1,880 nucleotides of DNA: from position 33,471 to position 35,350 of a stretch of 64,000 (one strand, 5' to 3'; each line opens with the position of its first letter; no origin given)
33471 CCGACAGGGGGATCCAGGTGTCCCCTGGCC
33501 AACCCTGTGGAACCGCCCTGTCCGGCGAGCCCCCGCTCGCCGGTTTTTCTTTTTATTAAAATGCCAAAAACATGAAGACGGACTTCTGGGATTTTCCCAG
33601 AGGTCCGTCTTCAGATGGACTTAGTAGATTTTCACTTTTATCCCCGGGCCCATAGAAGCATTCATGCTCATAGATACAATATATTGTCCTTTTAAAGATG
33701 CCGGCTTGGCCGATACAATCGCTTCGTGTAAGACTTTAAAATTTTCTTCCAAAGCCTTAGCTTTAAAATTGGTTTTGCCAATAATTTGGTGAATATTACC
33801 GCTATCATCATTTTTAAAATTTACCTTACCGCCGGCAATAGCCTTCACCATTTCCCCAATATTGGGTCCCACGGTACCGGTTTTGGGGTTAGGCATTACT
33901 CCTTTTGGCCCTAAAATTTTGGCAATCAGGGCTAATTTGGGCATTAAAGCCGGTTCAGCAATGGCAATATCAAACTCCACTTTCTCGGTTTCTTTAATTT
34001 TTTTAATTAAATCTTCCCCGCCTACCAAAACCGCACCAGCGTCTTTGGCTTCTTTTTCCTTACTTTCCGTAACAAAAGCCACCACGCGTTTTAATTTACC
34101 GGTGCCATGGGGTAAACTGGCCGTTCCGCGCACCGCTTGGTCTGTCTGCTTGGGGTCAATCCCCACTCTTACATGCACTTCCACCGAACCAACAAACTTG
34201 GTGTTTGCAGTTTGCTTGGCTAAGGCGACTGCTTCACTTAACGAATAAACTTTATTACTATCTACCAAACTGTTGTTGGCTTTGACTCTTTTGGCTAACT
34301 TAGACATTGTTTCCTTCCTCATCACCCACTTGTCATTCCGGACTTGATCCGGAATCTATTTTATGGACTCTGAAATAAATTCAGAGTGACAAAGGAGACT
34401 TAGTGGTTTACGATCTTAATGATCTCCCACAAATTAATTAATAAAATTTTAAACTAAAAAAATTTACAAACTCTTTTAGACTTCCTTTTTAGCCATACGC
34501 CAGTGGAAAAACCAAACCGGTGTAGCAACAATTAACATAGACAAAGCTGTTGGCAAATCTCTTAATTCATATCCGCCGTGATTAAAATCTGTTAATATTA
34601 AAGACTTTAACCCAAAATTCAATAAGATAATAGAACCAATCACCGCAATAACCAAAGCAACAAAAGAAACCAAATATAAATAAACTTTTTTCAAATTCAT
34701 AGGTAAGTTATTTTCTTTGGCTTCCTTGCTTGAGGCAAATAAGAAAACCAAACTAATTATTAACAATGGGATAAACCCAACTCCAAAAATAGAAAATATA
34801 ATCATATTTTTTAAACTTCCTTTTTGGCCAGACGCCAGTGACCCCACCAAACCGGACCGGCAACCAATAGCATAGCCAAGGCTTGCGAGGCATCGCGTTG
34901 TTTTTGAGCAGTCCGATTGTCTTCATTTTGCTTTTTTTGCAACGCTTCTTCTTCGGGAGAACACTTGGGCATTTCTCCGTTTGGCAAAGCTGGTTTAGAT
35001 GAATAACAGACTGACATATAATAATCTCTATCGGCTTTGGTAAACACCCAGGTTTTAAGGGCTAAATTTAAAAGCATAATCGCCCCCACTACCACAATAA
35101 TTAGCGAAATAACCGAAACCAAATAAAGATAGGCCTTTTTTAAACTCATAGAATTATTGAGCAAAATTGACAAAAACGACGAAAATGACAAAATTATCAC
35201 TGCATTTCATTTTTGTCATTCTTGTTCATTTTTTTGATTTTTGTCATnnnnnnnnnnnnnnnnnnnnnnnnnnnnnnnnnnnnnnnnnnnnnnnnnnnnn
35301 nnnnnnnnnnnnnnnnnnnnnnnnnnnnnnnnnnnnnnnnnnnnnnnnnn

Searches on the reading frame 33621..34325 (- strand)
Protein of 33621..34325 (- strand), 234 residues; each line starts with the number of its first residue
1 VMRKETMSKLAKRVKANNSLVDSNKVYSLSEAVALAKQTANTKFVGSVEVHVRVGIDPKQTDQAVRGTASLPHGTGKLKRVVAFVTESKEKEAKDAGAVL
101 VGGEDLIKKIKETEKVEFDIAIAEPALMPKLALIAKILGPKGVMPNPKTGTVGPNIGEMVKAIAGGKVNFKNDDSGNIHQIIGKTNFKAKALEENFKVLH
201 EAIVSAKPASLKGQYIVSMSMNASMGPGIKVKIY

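Call 8: search_protein_families(library=pfam, proteins=[window:33621-34325:-], max_evalue=1)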
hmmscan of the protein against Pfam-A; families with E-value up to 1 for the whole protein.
window:33621-34325:- (234 aa): 1 family
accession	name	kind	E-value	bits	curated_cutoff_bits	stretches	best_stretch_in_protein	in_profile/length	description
PF00687.26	Ribosomal_L1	-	1.2e-51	175.6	32.2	1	37-227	2-198/198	Ribosomal protein L1p/L10e family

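Call 12: find_encoding_contigs(protein=window:33621-34325:-, flank=6000, max_places=8)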
Protein window:33621-34325:- (234 aa): no gene with exactly this product is on record in the collection.

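Call 21: find_related_loci(query=window:33621-34325:-, collection=genome_contigs, flank=8000)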
Query window:33621-34325:- (234 aa) in genome_contigs; peptide patterns used: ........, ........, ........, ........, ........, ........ (x = any residue, [..] = any of these).
589 stretches matched a pattern; 235 encode a relative of the query (tblastn E <= 1e-3); the best 80 are kept; 80 distinct loci.
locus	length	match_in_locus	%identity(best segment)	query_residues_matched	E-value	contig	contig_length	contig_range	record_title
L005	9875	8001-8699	97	1-233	2e-147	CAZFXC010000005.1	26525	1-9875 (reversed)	MAG TPA_asm: uncultured Candidatus Saccharibacteria bacterium isolate SRP342105_co2_51 genome assembly, contig: NODE_182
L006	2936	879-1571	82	3-233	6e-133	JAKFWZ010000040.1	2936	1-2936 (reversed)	MAG: Candidatus Daviesbacteria bacterium isolate ND2_Bin_11 ND2_0006390, whole genome shotgun sequence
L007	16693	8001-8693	79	3-233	6e-121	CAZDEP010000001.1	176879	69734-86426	MAG TPA_asm: uncultured Candidatus Saccharibacteria bacterium isolate SRP278252_co1_682 genome assembly, contig: NODE_62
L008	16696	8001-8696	75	3-233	2e-114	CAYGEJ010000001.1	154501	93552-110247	MAG TPA_asm: uncultured Candidatus Saccharibacteria bacterium isolate ERP113451_co1_281 genome assembly, contig: NODE_32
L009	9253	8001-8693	74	3-233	2e-113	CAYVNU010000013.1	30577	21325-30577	MAG TPA_asm: uncultured Candidatus Saccharibacteria bacterium isolate SRP278252_co1_309 genome assembly, contig: NODE_23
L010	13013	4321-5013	72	3-233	3e-113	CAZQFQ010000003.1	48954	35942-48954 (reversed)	MAG TPA_asm: uncultured Candidatus Saccharibacteria bacterium isolate binchicken_co3_512 genome assembly, contig: NODE_2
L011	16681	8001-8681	73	7-233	2e-112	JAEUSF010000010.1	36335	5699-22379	MAG: Candidatus Doudnabacteria bacterium isolate new MAG-296 NODE_10_length_36335_cov_4.697915, whole genome shotgun seq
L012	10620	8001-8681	73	7-233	3e-112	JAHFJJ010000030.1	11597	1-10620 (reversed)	MAG: Candidatus Doudnabacteria bacterium isolate nzgw383 NODE_8018_length_11598_cov_3.874532, whole genome shotgun seque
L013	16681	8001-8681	73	7-233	5e-112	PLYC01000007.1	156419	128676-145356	MAG: Candidatus Doudnabacteria bacterium isolate palsa_1336 73.20120700_P3D.308_contig_20109, whole genome shotgun seque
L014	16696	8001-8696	74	3-233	1e-110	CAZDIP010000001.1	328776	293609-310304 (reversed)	MAG TPA_asm: uncultured Candidatus Saccharibacteria bacterium isolate SRP342105_co1_325 genome assembly, contig: NODE_19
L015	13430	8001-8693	72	3-233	1e-110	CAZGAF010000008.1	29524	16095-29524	MAG TPA_asm: uncultured Candidatus Saccharibacteria bacterium isolate SRP170004_co1_518 genome assembly, contig: NODE_22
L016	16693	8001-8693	74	3-233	4e-110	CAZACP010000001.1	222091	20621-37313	MAG TPA_asm: uncultured Candidatus Saccharibacteria bacterium isolate SRP135725_co1_375 genome assembly, contig: NODE_9_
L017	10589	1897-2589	70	3-233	3e-110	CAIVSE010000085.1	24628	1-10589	Candidatus Doudnabacteria bacterium isolate MJ-time_bin-3275 genome assembly, contig: bin-3275:85/93, whole genome shotg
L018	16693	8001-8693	71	3-233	8e-110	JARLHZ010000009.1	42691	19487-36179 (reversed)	MAG: Candidatus Doudnabacteria bacterium isolate MAG_CO250 MetaCoAG_Bin_250_Oxic_k141_445149, whole genome shotgun seque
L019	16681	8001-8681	70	7-233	1e-109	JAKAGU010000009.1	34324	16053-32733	MAG: bacterium isolate WY2.bin63 NODE_1597_length_34324_cov_1.858292, whole genome shotgun sequence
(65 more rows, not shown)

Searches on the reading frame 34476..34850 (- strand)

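Call 8: search_protein_families(library=pfam, proteins=[window:34476-34850:-], max_evalue=1)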
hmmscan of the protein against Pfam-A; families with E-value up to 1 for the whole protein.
window:34476-34850:- (124 aa): 4 families
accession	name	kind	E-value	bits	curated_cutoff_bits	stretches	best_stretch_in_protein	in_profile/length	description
PF18920.5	DUF5671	-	3.2e-13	50.2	28.4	1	56-120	2-66/132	Domain of unknown function (DUF5671)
PF04893.22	Yip1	-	0.13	12.6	28.6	1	7-84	87-147/173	Yip1 domain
PF02687.27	FtsX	-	0.14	12.6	25.5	1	17-79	54-114/120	FtsX-like permease C-terminal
PF20990.2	DUF2207_C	-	0.59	10.2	33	1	17-93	136-196/247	Predicted membrane protein (DUF2207) C-terminal domain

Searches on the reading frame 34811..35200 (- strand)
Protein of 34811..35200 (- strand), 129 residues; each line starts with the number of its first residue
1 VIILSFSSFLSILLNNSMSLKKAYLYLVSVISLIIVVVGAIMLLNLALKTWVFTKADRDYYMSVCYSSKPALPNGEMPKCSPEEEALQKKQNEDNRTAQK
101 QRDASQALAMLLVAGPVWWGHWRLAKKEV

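Call 8: search_protein_families(library=pfam, proteins=[window:34811-35200:-], max_evalue=1)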
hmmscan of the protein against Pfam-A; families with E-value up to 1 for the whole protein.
window:34811-35200:- (129 aa): 6 families
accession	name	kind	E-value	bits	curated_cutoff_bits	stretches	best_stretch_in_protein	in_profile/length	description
PF18920.5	DUF5671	-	1.1e-11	45.2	28.4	2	97-125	39-66/132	Domain of unknown function (DUF5671)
PF06785.16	UPF0242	-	3.1e-05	24.6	33.5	1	9-109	18-114/194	Uncharacterised protein family (UPF0242) N-terminus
PF04549.19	CD47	-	0.012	16.3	25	1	1-45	9-54/147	CD47 transmembrane region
PF01733.24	Nucleoside_tran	-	0.036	13.9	29.8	1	4-100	44-122/309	Nucleoside transporter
PF13789.11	DUF4181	-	0.057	14.3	25.4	1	3-67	37-97/108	Domain of unknown function (DUF4181)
PF23973.1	DUF7299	-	0.062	13.8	27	1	28-69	3-44/77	Family of unknown function (DUF7299)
